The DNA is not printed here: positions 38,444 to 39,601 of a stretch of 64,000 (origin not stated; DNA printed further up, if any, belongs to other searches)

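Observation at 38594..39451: DapF homologue in which both catalytic cysteines are serine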

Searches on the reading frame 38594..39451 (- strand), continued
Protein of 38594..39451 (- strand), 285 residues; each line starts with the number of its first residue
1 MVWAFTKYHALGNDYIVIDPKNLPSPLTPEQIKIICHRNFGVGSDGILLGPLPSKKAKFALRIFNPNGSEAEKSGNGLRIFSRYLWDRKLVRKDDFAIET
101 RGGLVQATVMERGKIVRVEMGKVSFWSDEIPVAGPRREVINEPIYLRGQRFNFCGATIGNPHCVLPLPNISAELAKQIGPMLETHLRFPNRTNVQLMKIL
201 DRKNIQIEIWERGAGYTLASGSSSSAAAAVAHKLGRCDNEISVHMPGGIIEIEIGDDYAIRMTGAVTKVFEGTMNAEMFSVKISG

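Call 34: list_cluster_members(proteins=[P0255, P0263, P0265, P0266, P0127, P0141, P0143, P0186, P0220, P0174])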
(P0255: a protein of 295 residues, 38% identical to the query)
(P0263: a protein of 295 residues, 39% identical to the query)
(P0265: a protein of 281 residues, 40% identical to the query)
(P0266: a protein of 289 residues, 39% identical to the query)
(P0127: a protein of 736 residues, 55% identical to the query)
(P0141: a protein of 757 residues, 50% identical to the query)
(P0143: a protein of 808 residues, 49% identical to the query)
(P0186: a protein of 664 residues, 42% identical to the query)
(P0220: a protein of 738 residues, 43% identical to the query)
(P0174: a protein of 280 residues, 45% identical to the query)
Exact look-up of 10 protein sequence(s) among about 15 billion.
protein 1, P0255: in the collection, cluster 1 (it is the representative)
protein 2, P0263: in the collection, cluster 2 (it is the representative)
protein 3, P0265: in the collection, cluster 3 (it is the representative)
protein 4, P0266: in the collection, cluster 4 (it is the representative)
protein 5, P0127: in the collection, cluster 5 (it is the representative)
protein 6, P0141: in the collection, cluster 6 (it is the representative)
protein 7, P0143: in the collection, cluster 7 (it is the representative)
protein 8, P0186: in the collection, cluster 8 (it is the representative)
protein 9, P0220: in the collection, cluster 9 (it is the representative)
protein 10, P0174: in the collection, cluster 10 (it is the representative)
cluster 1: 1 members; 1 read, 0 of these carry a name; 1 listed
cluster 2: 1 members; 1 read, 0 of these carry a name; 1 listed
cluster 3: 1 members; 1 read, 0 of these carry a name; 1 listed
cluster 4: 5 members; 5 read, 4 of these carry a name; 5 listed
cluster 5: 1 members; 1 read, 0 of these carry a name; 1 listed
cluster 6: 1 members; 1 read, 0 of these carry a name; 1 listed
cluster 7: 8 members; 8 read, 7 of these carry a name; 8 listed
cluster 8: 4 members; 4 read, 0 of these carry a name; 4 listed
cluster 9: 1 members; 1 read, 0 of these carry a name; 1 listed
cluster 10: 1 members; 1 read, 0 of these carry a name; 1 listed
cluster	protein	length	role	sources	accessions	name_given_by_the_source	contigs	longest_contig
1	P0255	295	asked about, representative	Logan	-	-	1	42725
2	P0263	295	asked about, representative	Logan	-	-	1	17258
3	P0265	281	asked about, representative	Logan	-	-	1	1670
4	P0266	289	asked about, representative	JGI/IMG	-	diaminopimelate epimerase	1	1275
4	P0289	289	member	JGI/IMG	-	diaminopimelate epimerase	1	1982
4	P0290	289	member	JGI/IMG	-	diaminopimelate epimerase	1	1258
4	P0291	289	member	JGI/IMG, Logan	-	diaminopimelate epimerase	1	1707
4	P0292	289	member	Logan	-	-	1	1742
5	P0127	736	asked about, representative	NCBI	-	-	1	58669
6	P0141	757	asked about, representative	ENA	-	-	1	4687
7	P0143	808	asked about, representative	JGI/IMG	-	UDP-N-acetylmuramoyl-L-alanyl-D-glutamate--2,6-diaminopimelate ligase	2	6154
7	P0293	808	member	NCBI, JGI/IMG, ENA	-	diaminopimelate epimerase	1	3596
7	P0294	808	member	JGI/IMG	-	UDP-N-acetylmuramoyl-L-alanyl-D-glutamate--2,6-diaminopimelate ligase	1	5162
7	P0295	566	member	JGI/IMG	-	UDP-N-acetylmuramoyl-L-alanyl-D-glutamate--2,6-diaminopimelate ligase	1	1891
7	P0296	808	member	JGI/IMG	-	UDP-N-acetylmuramoyl-L-alanyl-D-glutamate--2,6-diaminopimelate ligase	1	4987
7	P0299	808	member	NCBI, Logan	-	-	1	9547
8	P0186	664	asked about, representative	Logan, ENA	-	-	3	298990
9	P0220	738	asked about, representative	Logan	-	-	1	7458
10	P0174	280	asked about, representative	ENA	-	-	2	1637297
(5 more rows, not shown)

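Call 35: search_protein_families(library=ncbifam, proteins=[P0143, P0127, P0141, P0186, P0220, P0147, P0129], max_evalue=0.00001)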
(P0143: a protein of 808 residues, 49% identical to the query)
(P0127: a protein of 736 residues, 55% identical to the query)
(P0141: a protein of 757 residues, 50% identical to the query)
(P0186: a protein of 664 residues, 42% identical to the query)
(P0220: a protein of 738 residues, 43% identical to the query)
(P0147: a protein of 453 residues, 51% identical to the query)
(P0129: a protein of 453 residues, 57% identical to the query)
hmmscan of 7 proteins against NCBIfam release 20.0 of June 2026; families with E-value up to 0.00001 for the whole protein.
P0143 (808 aa): 26 families (the best 25 are shown)
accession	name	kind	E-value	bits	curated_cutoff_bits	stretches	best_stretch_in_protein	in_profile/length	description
NF008896.0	PRK11929.1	equivalog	2.9e-135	452.4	1023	1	306-806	17-499/965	bifunctional UDP-N-acetylmuramoyl-L-alanyl-D-glutamate--2,6-diaminopimelate ligase MurE/UDP-N-acetylmuramoyl-tripeptide--D-alanyl-D-alanine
TIGR01085.1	murE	subfamily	4.9e-135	451.1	257.3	1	317-805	3-471/472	UDP-N-acetylmuramyl-tripeptide synthetase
NF001124.0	PRK00139.1-2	equivalog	3e-133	445.2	476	1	308-806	18-493/500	UDP-N-acetylmuramoyl-L-alanyl-D-glutamate--2,6-diaminopimelate ligase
NF001126.0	PRK00139.1-4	equivalog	8.2e-130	433.6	373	1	315-806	20-483/486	UDP-N-acetylmuramoyl-L-alanyl-D-glutamate--2,6-diaminopimelate ligase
NF001123.0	PRK00139.1-1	equivalog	8.7e-111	371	586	1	316-805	18-489/493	UDP-N-acetylmuramoyl-L-alanyl-D-glutamate--2,6-diaminopimelate ligase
NF010628.0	PRK14022.1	equivalog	8.1e-78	262.3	536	1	314-803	31-479/483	UDP-N-acetylmuramoyl-L-alanyl-D-glutamate--L-lysine ligase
TIGR00652.1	DapF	equivalog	6.2e-68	229.1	114.65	1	1-272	1-268/270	diaminopimelate epimerase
NF001130.0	PRK00139.2-4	equivalog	2.7e-54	184.8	715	1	313-808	26-514/516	UDP-N-acetylmuramoyl-L-alanyl-D-glutamate--2,6-diaminopimelate ligase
NF001127.0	PRK00139.2-1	equivalog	8.2e-40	137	997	2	613-807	322-513/520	UDP-N-acetylmuramoyl-L-alanyl-D-glutamate--2,6-diaminopimelate ligase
NF001131.0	PRK00139.2-5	equivalog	1.2e-32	113.4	1000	1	316-803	34-481/483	UDP-N-acetylmuramoyl-L-alanyl-D-glutamate--2,6-diaminopimelate ligase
TIGR01143.1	murF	subfamily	8.4e-32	110.6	288.6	2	324-425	2-101/418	UDP-N-acetylmuramoyl-tripeptide--D-alanyl-D-alanine ligase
NF001129.0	PRK00139.2-3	equivalog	5e-28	97.9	762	1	291-796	18-505/517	UDP-N-acetylmuramoyl-L-alanyl-D-glutamate--2,6-diaminopimelate ligase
TIGR02068.2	cya_phycin_syn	equivalog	1.3e-24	86.3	850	1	401-783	482-852/862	cyanophycin synthetase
NF053645.1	pMurC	equivalog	6.8e-23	81.1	560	1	592-785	295-488/492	pseudomurein biosynthesis peptide ligase pMurC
TIGR01082.1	murC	equivalog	4e-21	75.6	335.1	1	502-782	171-440/449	UDP-N-acetylmuramate--L-alanine ligase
NF038284.1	bifunc_DapF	exception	9.9e-14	51.3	350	1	3-262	12-252/254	bifunctional diaminopimelate epimerase/glutamate racemase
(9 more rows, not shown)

P0127 (736 aa): 9 families
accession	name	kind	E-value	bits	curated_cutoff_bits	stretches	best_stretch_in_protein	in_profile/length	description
TIGR01048.1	lysA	equivalog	1e-107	360.3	297.9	1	28-440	7-416/417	diaminopimelate decarboxylase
TIGR00652.1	DapF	equivalog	2.5e-61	207.5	114.65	1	457-725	5-269/270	diaminopimelate epimerase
TIGR03099.1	dCO2ase_PEP1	hypoth_equivalog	4.7e-46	157.6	478.45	1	26-405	4-383/398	pyridoxal-dependent decarboxylase, exosortase A system-associated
NF006515.0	PRK08961.1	equivalog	3.9e-42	144.2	802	1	39-410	497-850/861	bifunctional aspartate kinase/diaminopimelate decarboxylase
NF052544.1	OrLyDeCDokD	equivalog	7.8e-29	100.6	700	1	30-440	26-459/461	ornithine/lysine decarboxylase DokD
NF003763.0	PRK05354.1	equivalog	5.3e-17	61.6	369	1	119-326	147-365/636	biosynthetic arginine decarboxylase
TIGR01273.1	speA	equivalog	4.5e-16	58.5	624.1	1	136-326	160-357/624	arginine decarboxylase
NF041039.1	FslC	exception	8.4e-12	44.6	500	1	35-423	17-408/418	rhizoferrin biosystnesis N-citrylornithine decarboxylase FslC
NF038284.1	bifunc_DapF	exception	6.9e-11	42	350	1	458-700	15-238/254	bifunctional diaminopimelate epimerase/glutamate racemase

P0141 (757 aa): 9 families
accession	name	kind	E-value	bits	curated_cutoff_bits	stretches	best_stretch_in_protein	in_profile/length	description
TIGR01048.1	lysA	equivalog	9.4e-123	409.8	297.9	1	11-439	3-416/417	diaminopimelate decarboxylase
TIGR00652.1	DapF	equivalog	4.9e-61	206.5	114.65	1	465-740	2-269/270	diaminopimelate epimerase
TIGR03099.1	dCO2ase_PEP1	hypoth_equivalog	1.3e-52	179.3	478.45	1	14-406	5-385/398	pyridoxal-dependent decarboxylase, exosortase A system-associated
NF006515.0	PRK08961.1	equivalog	1.3e-46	159.1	802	1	31-414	501-855/861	bifunctional aspartate kinase/diaminopimelate decarboxylase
NF052544.1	OrLyDeCDokD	equivalog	5.7e-42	143.9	700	1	13-440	22-460/461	ornithine/lysine decarboxylase DokD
NF041039.1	FslC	exception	1.1e-16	60.6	500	1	26-428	21-413/418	rhizoferrin biosystnesis N-citrylornithine decarboxylase FslC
NF038284.1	bifunc_DapF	exception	3.1e-10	39.8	350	1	468-700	14-222/254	bifunctional diaminopimelate epimerase/glutamate racemase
NF003763.0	PRK05354.1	equivalog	1.4e-07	30.4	369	1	121-310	162-356/636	biosynthetic arginine decarboxylase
TIGR01273.1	speA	equivalog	2.2e-07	29.7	624.1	1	128-307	161-345/624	arginine decarboxylase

P0186 (664 aa): 11 families
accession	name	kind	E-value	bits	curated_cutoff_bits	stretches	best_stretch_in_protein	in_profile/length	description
TIGR00492.1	alr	equivalog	2.4e-113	378.8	168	1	4-369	1-369/369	alanine racemase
NF008897.0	PRK11930.1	equivalog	4.6e-103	345.8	804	1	8-369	462-821/822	bifunctional UDP-N-acetylmuramoyl-tripeptide:D-alanyl-D-alanine ligase/alanine racemase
NF033131.1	vanT-G-Cterm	exception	1.3e-100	336.9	460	1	5-367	2-368/368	serine racemase VanT catalytic subunit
TIGR00652.1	DapF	equivalog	6.3e-64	216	114.65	1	377-646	1-267/270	diaminopimelate epimerase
NF033132.1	vanT-CELN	equivalog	8e-63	213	900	1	6-364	340-694/697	membrane-bound serine racemase VanT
NF002970.2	PRK03646.1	exception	2.8e-58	197.7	600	1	4-364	3-352/356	catabolic alanine racemase DadX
NF009879.0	PRK13340.1-4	subfamily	1.3e-52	179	434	1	5-337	41-371/406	alanine racemase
NF033133.1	vanT-L-cat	exception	1.4e-49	169.3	750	1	5-363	7-361/366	serine racemase VanT-L catalytic subunit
NF000792.0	PRK00053.2-3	equivalog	3.8e-49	167.7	384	1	9-368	7-359/360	alanine racemase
NF000791.0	PRK00053.2-2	equivalog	1e-39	136.7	218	1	10-366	6-338/340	alanine racemase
NF038284.1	bifunc_DapF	exception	1e-14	54.5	350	1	382-639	15-254/254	bifunctional diaminopimelate epimerase/glutamate racemase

P0220 (738 aa): 11 families
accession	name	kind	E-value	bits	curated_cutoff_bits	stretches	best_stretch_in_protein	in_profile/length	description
TIGR00492.1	alr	equivalog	2.7e-73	247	168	1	341-715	4-368/369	alanine racemase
NF033131.1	vanT-G-Cterm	exception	5.1e-73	246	460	1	342-714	5-368/368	serine racemase VanT catalytic subunit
NF008897.0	PRK11930.1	equivalog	1.2e-59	202.2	804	1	340-716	460-821/822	bifunctional UDP-N-acetylmuramoyl-tripeptide:D-alanyl-D-alanine ligase/alanine racemase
TIGR00652.1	DapF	equivalog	1.7e-57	194.9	114.65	1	8-272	5-268/270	diaminopimelate epimerase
NF033132.1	vanT-CELN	equivalog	4.9e-44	150.9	900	1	343-710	343-693/697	membrane-bound serine racemase VanT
NF009879.0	PRK13340.1-4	subfamily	1.5e-37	129.4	434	1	340-715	42-405/406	alanine racemase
NF002970.2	PRK03646.1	exception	3.4e-34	118.5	600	1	343-711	8-352/356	catabolic alanine racemase DadX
NF000792.0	PRK00053.2-3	equivalog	9e-32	110.6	384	1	343-715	7-359/360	alanine racemase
NF033133.1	vanT-L-cat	exception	1.1e-27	97.3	750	1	374-670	34-328/366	serine racemase VanT-L catalytic subunit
NF000791.0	PRK00053.2-2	equivalog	2.9e-21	76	218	1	374-664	28-303/340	alanine racemase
NF038284.1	bifunc_DapF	exception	8.5e-11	41.7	350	1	28-263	29-253/254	bifunctional diaminopimelate epimerase/glutamate racemase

P0147 (453 aa): 5 families
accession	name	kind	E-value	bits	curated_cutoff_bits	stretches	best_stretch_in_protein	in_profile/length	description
TIGR00652.1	DapF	equivalog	1.3e-60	205.1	114.65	1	161-447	3-268/270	diaminopimelate epimerase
TIGR01048.1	lysA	equivalog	2.2e-32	112.1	297.9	1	2-148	302-416/417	diaminopimelate decarboxylase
NF038284.1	bifunc_DapF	exception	5.4e-09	35.7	350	1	164-418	15-233/254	bifunctional diaminopimelate epimerase/glutamate racemase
NF006515.0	PRK08961.1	equivalog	8.6e-09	33.9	802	0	58-123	798-855/861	bifunctional aspartate kinase/diaminopimelate decarboxylase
NF052544.1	OrLyDeCDokD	equivalog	8e-07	28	700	1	57-148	369-459/461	ornithine/lysine decarboxylase DokD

P0129 (453 aa): 2 families
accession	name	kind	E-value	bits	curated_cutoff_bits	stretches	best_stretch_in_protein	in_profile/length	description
TIGR00652.1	DapF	equivalog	2.4e-63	214.1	114.65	1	157-433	4-267/270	diaminopimelate epimerase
NF038284.1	bifunc_DapF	exception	4.3e-15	55.7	350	1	203-426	43-254/254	bifunctional diaminopimelate epimerase/glutamate racemase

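Call 36: find_encoding_contigs(protein=P0127, flank=8000, max_places=2)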
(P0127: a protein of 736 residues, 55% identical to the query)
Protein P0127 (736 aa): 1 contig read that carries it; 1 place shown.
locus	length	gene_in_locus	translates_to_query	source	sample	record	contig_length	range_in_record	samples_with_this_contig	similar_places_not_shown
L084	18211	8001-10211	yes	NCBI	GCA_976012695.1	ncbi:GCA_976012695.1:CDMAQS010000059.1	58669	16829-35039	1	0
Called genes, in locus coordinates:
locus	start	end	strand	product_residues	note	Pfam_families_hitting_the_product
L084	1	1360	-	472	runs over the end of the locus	PF00528:BPD_transp_1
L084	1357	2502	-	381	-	PF00528:BPD_transp_1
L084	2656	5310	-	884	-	PF00496:SBP_bac_5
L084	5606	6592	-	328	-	PF00528:BPD_transp_1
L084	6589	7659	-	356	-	PF19300:BPD_transp_1_N, PF00528:BPD_transp_1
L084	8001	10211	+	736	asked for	PF00278:Orn_DAP_Arg_deC, PF02784:Orn_Arg_deC_N, PF01678:DAP_epimerase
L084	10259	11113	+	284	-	PF23795:SH3_YKFC_2nd (faint), PF08239:SH3_3, PF18348:SH3_16, PF00877:NLPC_P60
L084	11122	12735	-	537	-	PF07969:Amidohydro_3, PF01979:Amidohydro_1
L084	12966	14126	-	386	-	-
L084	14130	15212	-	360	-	PF12911:OppC_N (weak), PF00528:BPD_transp_1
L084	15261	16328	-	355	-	PF19300:BPD_transp_1_N, PF00528:BPD_transp_1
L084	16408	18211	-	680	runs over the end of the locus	PF00496:SBP_bac_5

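Call 37: find_encoding_contigs(protein=P0299, flank=8000, max_places=2)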
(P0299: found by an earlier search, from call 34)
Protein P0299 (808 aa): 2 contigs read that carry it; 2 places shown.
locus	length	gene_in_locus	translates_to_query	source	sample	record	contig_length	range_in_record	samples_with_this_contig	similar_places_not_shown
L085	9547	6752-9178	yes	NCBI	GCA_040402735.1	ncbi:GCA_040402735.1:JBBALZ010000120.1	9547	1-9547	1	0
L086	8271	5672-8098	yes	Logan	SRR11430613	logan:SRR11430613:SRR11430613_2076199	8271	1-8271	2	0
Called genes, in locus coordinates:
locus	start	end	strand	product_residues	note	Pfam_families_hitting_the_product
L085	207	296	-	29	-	-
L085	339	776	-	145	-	-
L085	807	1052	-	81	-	-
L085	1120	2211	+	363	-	-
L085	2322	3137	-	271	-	PF13103:TonB_2 (weak), PF03544:TonB_C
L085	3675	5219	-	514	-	PF04244:DPRP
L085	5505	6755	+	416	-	PF00278:Orn_DAP_Arg_deC, PF02784:Orn_Arg_deC_N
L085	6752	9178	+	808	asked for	PF01678:DAP_epimerase, PF08245:Mur_ligase_M, PF02875:Mur_ligase_C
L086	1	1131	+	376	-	?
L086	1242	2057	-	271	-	PF13103:TonB_2 (weak), PF03544:TonB_C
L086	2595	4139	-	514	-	PF04244:DPRP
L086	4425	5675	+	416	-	PF00278:Orn_DAP_Arg_deC, PF02784:Orn_Arg_deC_N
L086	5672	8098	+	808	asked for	PF01678:DAP_epimerase, PF08245:Mur_ligase_M, PF02875:Mur_ligase_C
